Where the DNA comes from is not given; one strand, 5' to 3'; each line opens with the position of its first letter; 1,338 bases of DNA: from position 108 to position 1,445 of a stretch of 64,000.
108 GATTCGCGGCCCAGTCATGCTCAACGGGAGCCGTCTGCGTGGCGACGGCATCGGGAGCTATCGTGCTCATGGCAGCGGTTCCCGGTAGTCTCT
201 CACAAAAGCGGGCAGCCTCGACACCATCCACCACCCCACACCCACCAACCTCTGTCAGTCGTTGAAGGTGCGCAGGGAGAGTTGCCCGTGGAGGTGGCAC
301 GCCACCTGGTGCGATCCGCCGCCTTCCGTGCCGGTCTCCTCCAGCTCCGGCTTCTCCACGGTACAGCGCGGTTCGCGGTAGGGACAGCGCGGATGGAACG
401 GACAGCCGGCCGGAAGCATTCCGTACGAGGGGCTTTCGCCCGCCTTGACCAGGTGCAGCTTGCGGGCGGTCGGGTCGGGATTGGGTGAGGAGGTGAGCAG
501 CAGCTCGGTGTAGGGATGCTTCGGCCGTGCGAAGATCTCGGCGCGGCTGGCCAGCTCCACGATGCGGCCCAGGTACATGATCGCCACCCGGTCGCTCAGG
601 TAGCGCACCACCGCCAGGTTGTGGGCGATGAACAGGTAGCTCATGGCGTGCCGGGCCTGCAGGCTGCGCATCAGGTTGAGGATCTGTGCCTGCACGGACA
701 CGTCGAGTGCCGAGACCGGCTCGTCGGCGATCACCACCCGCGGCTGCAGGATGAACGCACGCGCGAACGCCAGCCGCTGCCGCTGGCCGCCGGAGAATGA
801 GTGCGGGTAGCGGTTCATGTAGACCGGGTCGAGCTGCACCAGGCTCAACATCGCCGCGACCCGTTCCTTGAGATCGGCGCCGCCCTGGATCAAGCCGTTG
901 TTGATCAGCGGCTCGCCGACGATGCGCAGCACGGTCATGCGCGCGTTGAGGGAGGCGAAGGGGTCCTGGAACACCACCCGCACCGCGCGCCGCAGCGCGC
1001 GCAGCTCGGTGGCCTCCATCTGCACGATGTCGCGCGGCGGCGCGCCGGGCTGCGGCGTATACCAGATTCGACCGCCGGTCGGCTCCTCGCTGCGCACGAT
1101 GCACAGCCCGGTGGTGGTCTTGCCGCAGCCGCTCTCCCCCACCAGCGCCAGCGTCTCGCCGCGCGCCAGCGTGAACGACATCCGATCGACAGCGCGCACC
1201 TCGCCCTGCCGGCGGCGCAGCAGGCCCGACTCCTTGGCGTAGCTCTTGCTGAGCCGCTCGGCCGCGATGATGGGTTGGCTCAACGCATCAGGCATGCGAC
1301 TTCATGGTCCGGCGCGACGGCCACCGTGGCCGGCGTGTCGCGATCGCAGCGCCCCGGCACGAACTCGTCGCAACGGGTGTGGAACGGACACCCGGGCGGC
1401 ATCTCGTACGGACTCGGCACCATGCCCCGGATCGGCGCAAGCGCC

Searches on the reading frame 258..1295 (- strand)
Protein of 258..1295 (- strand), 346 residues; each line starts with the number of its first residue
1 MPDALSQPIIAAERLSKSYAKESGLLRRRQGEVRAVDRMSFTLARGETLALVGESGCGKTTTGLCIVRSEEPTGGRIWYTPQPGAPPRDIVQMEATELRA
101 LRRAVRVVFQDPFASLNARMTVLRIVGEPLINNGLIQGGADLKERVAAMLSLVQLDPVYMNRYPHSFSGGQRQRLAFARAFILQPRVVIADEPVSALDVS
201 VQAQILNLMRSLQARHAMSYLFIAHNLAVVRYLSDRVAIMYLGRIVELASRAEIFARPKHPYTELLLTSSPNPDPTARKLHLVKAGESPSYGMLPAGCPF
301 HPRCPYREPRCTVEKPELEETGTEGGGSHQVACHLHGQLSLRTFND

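Call 91: search_protein_families(library=pfam, alignment_id=A7, max_evalue=0.00001)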
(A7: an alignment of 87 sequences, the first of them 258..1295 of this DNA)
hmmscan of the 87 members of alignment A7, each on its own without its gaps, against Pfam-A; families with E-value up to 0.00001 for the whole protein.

A. member 1, window:258-1295:- (346 aa): 2 families
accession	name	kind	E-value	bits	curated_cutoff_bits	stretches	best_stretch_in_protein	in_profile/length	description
PF00005.33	ABC_tran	-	4.2e-28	99.1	25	1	37-194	2-136/137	ABC transporter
PF08352.17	oligo_HPY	-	2.4e-19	69.9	27.1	1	246-311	1-65/65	Oligopeptide/dipeptide transporter, C-terminal region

B. families by the number of members that match (of 87 scanned): 33 families (the first 25 are shown)
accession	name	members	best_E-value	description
PF00528.27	BPD_transp_1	10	5.6e-26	Binding-protein-dependent transport system inner membrane component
PF13416.11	SBP_bac_8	4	1.6e-10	Bacterial extracellular solute-binding protein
PF00884.28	Sulfatase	2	1.5e-44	Sulfatase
PF13088.12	BNR_2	2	6.8e-35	BNR repeat-like domain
PF00005.33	ABC_tran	2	4.2e-28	ABC transporter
PF08352.17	oligo_HPY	2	2.4e-19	Oligopeptide/dipeptide transporter, C-terminal region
PF16347.10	SGSH_C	2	2.4e-13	N-sulphoglucosamine sulphohydrolase, C-terminal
PF01547.30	SBP_bac_1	2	5.6e-09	Bacterial extracellular solute-binding protein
PF01244.27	Peptidase_M19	1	3.2e-78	Membrane dipeptidase (Peptidase family M19)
PF09820.16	AAA-ATPase_like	1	1.4e-59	Predicted AAA-ATPase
PF13561.12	adh_short_C2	1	9.5e-49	Enoyl-(Acyl carrier protein) reductase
PF00496.27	SBP_bac_5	1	1.5e-48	Bacterial extracellular solute-binding proteins, family 5 Middle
PF00106.31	adh_short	1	1.2e-46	short chain dehydrogenase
PF02522.19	Antibiotic_NAT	1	1e-40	Aminoglycoside 3-N-acetyltransferase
PF00701.28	DHDPS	1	8.1e-39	Dihydrodipicolinate synthetase family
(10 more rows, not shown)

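Call 92: search_protein_families(library=padloc, alignment_id=A7, max_evalue=1e-8)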
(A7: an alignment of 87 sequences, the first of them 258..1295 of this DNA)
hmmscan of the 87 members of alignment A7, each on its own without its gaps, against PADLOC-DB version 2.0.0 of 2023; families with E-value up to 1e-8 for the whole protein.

A. member 1, window:258-1295:- (346 aa): 1 family
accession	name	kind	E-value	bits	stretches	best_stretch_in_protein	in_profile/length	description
PDLC04135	mad3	-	1.1e-23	82.4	1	161-243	258-340/374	mads_3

B. families by the number of members that match (of 87 scanned): 3 families
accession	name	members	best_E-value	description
PDLC04135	mad3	2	4.7e-28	mads_3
PDLC01990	CARF_m8--CARF_Beta-galactosidase_LolE_TM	1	1.1e-15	-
PDLC04140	mad8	1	1.8e-12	mads_8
